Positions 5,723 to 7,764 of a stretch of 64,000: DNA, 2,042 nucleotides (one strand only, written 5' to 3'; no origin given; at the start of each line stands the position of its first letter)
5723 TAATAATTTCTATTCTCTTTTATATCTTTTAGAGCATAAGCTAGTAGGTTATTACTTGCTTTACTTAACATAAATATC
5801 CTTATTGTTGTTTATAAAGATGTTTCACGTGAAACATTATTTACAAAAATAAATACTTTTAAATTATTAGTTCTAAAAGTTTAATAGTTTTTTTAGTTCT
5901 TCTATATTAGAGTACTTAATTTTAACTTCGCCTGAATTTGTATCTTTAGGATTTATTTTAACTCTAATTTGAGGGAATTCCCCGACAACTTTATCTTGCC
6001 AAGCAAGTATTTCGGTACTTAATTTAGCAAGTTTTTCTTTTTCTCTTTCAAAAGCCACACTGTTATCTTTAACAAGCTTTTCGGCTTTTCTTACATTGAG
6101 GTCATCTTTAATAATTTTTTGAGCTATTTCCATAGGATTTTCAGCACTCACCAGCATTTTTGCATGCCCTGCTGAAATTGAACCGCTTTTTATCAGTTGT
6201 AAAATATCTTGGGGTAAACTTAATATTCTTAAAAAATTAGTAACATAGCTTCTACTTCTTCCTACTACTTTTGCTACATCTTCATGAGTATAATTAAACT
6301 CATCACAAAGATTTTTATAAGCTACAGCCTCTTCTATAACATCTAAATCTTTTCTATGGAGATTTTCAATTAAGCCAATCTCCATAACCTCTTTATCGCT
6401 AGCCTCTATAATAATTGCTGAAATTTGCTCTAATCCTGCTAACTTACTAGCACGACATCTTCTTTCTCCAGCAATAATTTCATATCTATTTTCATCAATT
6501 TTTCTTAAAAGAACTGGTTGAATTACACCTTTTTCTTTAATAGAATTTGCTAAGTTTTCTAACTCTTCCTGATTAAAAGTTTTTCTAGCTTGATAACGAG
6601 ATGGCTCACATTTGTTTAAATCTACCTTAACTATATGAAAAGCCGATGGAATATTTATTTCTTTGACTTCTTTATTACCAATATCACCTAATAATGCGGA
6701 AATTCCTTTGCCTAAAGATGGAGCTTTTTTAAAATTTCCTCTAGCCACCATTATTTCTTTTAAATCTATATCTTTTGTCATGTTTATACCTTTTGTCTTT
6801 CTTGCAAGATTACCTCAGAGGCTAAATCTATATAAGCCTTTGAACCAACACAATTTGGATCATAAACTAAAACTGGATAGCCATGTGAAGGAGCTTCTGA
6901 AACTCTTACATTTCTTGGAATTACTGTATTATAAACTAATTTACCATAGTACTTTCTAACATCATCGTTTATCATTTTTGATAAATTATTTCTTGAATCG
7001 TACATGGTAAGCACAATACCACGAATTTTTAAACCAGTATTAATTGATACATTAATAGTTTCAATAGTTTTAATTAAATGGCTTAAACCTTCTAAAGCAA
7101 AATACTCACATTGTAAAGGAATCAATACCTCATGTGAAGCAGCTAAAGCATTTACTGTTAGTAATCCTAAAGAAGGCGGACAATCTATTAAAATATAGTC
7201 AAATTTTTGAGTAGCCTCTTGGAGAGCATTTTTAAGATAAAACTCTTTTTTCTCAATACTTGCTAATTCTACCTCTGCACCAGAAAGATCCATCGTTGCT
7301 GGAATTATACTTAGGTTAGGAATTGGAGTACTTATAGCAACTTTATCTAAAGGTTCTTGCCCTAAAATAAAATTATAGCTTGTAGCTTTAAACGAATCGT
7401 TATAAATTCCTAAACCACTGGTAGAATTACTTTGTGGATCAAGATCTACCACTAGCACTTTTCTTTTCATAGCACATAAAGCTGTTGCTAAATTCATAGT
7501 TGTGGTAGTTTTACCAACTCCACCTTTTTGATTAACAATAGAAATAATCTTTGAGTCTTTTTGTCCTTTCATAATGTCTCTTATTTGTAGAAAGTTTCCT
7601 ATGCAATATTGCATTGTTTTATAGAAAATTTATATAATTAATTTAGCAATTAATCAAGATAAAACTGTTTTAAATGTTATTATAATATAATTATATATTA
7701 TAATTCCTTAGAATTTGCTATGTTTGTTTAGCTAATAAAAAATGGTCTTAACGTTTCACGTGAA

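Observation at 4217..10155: parS-bounded gene cassettes: GtrII paralogs appear inserted at, and bracketed by, centromere sites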

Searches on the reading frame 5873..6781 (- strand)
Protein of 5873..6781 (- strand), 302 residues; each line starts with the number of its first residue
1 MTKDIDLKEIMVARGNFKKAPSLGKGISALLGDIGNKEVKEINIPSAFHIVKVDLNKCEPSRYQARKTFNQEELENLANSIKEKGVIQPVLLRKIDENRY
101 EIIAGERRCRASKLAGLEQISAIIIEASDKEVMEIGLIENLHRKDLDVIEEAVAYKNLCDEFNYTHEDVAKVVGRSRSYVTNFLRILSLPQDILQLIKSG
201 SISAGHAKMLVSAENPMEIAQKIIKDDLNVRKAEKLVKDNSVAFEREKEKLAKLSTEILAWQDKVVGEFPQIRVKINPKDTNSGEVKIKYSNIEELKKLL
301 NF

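Call 4: search_protein_families(library=pfam, proteins=[window:5873-6781:-])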
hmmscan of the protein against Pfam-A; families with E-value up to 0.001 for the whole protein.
window:5873-6781:- (302 aa): 4 families
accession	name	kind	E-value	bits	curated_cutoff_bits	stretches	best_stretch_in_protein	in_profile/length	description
PF17762.8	HTH_ParB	-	1.3e-32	112.4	22.6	1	144-239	1-99/102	ParB HTH domain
PF02195.25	ParB_N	-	2.4e-32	111.3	26.3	1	51-142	4-95/95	ParB N-terminal domain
PF23552.2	ParB_C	-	0.00029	20.6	23.8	1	272-301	18-47/50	ParB dimerisation domain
PF08535.16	KorB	-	0.00079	19.8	22.3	0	164-202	4-42/89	KorB domain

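Call 7: find_encoding_contigs(protein=window:5873-6781:-, flank=10000, max_places=10)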
Protein window:5873-6781:- (302 aa): 1 contig read that carries it; 1 place shown.
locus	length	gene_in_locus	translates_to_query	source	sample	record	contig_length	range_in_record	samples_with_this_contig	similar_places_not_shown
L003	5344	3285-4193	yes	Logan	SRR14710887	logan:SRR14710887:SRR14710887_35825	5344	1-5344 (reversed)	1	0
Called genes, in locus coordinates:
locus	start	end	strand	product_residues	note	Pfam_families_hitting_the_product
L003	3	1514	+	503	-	?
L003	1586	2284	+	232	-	PF02527:GidB, PF02475:TRM5-TYW2_MTfase (faint), PF02527:GidB, PF13847:Methyltransf_31 (weak)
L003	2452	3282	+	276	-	PF00142:Fer4_NifH, PF01656:CbiA, PF02374:ArsA_ATPase (weak), PF06564:CBP_BcsQ, PF09140:MipZ, PF10609:ParA, PF13614:AAA_31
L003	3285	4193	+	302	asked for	PF02195:ParB_N, PF17762:HTH_ParB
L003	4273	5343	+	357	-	?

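Call 64: find_homologous_proteins(query=window:5873-6781:-, max_evalue=1e-40)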
Query window:5873-6781:- (302 aa): 3595 proteins with E <= 1e-40 among 6741 candidates; the best 120 are listed.
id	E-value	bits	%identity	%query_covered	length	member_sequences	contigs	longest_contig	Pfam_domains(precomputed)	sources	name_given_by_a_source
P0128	3.4e-187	638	100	100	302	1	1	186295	PF17762.9,PF02195.27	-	-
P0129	2.7e-136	471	75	94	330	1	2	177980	PF17762.9,PF02195.27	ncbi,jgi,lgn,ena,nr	ncbi:MAG: ParB/RepB/Spo0J family partition protein [Alphaproteobacteria bacterium]|nr:ParB/RepB/Spo0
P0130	1.6e-129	449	68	99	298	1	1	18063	PF17762.9,PF02195.27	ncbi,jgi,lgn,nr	ncbi:MAG: ParB/RepB/Spo0J family partition protein [Alphaproteobacteria bacterium]|jgi:ParB family c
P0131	4.1e-118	412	64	99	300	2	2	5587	PF17762.9,PF02195.27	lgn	-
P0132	1.1e-116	407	64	99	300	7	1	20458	PF17762.9,PF02195.27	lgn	-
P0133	1.4e-116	407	64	99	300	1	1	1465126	PF17762.9,PF02195.27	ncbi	-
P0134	2.1e-116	406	65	98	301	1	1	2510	PF17762.9,PF02195.27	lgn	-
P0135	2.7e-113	396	63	99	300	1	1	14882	PF17762.9,PF02195.27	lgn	-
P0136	5.4e-82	293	50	98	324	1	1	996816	PF17762.9,PF02195.27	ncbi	ncbi:ParB/RepB/Spo0J family partition protein [Candidatus Hepatincolaceae symbiont of Richtersius co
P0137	1.9e-79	285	50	96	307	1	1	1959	PF17762.9,PF02195.27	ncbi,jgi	jgi:ParB family chromosome partitioning protein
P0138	1.9e-78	282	52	93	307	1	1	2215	PF17762.9,PF02195.27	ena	-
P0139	3.5e-78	281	50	98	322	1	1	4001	PF17762.9,PF02195.27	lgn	-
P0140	2.0e-77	278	50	93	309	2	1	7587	PF17762.9,PF02195.27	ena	-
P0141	3.8e-77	277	49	92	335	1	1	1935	PF17762.9,PF02195.27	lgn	-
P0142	5.4e-77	277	47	98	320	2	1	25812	PF17762.9,PF02195.27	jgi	jgi:ParB family transcriptional regulator, chromosome partitioning protein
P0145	2.1e-76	275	48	94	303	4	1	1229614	PF17762.9,PF02195.27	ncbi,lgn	ncbi:Chromosome-partitioning protein Spo0J [Candidatus Hepatincola sp. Pdp]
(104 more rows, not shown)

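Call 65: find_encoding_contigs(protein=P0130, flank=9000, max_places=3)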
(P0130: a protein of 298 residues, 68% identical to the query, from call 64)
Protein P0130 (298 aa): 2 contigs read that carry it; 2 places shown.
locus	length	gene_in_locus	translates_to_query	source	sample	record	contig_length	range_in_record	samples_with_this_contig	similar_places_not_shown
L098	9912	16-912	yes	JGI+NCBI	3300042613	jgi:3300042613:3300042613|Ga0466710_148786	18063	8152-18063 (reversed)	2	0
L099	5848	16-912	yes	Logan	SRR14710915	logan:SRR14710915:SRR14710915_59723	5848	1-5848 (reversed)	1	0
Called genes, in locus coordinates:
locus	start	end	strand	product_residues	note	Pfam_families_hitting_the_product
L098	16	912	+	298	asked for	PF02195:ParB_N, PF17762:HTH_ParB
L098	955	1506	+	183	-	-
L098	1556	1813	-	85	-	-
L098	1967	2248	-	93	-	-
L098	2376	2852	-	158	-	-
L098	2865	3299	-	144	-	PF00383:dCMP_cyt_deam_1, PF14437:MafB19-deam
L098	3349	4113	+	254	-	PF01479:S4, PF00849:PseudoU_synth_2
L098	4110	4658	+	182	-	PF03602:Cons_hypoth95, PF05175:MTS (weak)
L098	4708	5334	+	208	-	PF13521:AAA_28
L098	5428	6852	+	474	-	PF00367:PTS_EIIB, PF02378:PTS_EIIC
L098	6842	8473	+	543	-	PF00128:Alpha-amylase, PF14701:hDGE_amylase (weak), PF23915:SusG_C (weak)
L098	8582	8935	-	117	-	PF11969:DcpS_C, PF01230:HIT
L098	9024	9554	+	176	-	PF00227:Proteasome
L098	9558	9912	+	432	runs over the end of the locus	PF00493:MCM (faint), PF05496:RuvB_N (faint), PF07728:AAA_5 (faint), PF00004:AAA, PF07724:AAA_2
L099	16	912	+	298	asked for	PF02195:ParB_N, PF17762:HTH_ParB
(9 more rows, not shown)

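Call 66: find_encoding_contigs(protein=P0136, flank=9000, max_places=2)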
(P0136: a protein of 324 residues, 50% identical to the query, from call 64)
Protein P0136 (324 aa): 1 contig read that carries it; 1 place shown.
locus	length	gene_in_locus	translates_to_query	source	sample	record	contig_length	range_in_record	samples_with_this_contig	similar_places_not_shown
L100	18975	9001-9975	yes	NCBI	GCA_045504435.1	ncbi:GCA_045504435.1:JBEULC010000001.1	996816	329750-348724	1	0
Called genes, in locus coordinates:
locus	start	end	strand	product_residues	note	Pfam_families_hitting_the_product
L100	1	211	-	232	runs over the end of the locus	PF00929:RNase_T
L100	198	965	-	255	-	PF01121:CoaE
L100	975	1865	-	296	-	PF08501:Shikimate_dh_N, PF18317:SDH_C (faint)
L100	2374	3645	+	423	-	PF07498:Rho_N, PF07497:Rho_RNA_bind, PF00006:ATP-synt_ab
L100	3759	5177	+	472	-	PF10396:TrmE_N, PF12631:MnmE_helical, PF01926:MMR_HSR1, PF02421:FeoB_N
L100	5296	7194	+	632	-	PF00890:FAD_binding_2 (faint), PF01134:GIDA, PF07992:Pyr_redox_2 (weak), PF12831:FAD_oxidored (weak), PF21680:GIDA_C_1st, PF13932:SAM_GIDA_C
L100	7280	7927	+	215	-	PF02527:GidB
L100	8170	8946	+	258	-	PF00142:Fer4_NifH, PF02374:ArsA_ATPase (weak), PF06564:CBP_BcsQ, PF09140:MipZ, PF10609:ParA, PF13614:AAA_31, PF01656:CbiA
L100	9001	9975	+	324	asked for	PF02195:ParB_N, PF17762:HTH_ParB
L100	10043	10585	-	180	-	PF00383:dCMP_cyt_deam_1, PF14437:MafB19-deam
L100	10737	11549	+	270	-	PF01479:S4, PF00849:PseudoU_synth_2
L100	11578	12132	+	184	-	PF03602:Cons_hypoth95, PF05175:MTS (weak)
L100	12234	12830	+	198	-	PF13521:AAA_28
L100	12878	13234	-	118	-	PF11969:DcpS_C, PF01230:HIT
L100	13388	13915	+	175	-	PF00227:Proteasome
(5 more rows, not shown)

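Call 67: find_encoding_contigs(protein=P0145, flank=9000, max_places=2)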
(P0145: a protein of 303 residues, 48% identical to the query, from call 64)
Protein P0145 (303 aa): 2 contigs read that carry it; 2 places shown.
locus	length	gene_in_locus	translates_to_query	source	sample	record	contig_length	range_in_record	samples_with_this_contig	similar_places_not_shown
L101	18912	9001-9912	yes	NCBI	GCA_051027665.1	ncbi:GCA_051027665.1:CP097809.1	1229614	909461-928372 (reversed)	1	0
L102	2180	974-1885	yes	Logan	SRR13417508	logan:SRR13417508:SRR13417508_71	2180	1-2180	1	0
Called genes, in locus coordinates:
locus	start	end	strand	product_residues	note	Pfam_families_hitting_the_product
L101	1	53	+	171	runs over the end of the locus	-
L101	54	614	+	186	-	PF06114:Peptidase_M78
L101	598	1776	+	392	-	PF14350:Beta_protein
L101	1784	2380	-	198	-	PF26915:Phage_P4_cII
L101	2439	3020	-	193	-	PF13521:AAA_28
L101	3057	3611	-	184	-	PF03602:Cons_hypoth95, PF05175:MTS (weak)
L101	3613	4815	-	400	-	PF01479:S4, PF00849:PseudoU_synth_2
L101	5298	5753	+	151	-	PF00383:dCMP_cyt_deam_1, PF14437:MafB19-deam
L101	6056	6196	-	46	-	-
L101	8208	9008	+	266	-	PF00142:Fer4_NifH, PF01656:CbiA, PF02374:ArsA_ATPase, PF06564:CBP_BcsQ, PF09140:MipZ, PF10609:ParA, PF13614:AAA_31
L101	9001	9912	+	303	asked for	PF02195:ParB_N, PF17762:HTH_ParB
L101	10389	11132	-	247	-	PF02527:GidB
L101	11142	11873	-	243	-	-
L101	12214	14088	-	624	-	PF01134:GIDA, PF07992:Pyr_redox_2 (weak), PF12831:FAD_oxidored, PF13454:NAD_binding_9 (weak), PF21680:GIDA_C_1st, PF13932:SAM_GIDA_C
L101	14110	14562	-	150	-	PF04138:GtrA_DPMS_TM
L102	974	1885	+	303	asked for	PF02195:ParB_N, PF17762:HTH_ParB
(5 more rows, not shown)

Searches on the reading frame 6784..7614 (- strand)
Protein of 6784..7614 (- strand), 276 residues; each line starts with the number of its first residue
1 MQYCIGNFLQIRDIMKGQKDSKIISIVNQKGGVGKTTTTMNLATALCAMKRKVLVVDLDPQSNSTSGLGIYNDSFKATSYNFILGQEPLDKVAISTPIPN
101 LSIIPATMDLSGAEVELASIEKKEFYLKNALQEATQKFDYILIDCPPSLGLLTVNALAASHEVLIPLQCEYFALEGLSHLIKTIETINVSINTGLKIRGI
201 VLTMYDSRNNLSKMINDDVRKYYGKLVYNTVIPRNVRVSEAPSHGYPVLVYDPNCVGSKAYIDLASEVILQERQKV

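Call 4: search_protein_families(library=pfam, proteins=[window:6784-7614:-])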
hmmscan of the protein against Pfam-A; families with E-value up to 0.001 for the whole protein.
window:6784-7614:- (276 aa): 10 families
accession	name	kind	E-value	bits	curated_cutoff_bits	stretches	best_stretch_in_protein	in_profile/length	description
PF13614.12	AAA_31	-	6.1e-64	215.7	27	1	21-197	1-177/177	AAA domain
PF01656.29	CbiA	-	1.4e-28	99.8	25.4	1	24-248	1-125/125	CobQ/CobB/MinD/ParA nucleotide binding domain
PF09140.17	MipZ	-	5e-12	46.1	20.7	1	23-174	2-136/262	ATPase MipZ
PF10609.15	ParA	-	1.2e-11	44.9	27.1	1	22-268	4-245/246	NUBPL iron-transfer P-loop NTPase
PF00142.24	Fer4_NifH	-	6.2e-11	42.7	25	1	28-272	6-248/271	4Fe-4S iron sulfur cluster binding proteins, NifH/frxC family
PF06564.18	CBP_BcsQ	-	4e-10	40.1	21.3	1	23-164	3-143/234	Cellulose biosynthesis protein BcsQ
PF02374.21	ArsA_ATPase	-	6.1e-07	29.4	24.3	1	27-63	6-42/305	Anion-transporting ATPase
PF07015.17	VirC1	-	0.00023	21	24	0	22-59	2-39/231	VirC1 protein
PF03029.23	ATP_bind_1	-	0.00042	20.6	27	0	32-63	6-37/240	Conserved hypothetical ATP binding protein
PF00448.28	SRP54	-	0.00082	19.5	22.7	0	32-59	11-38/196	SRP54-type protein, GTPase domain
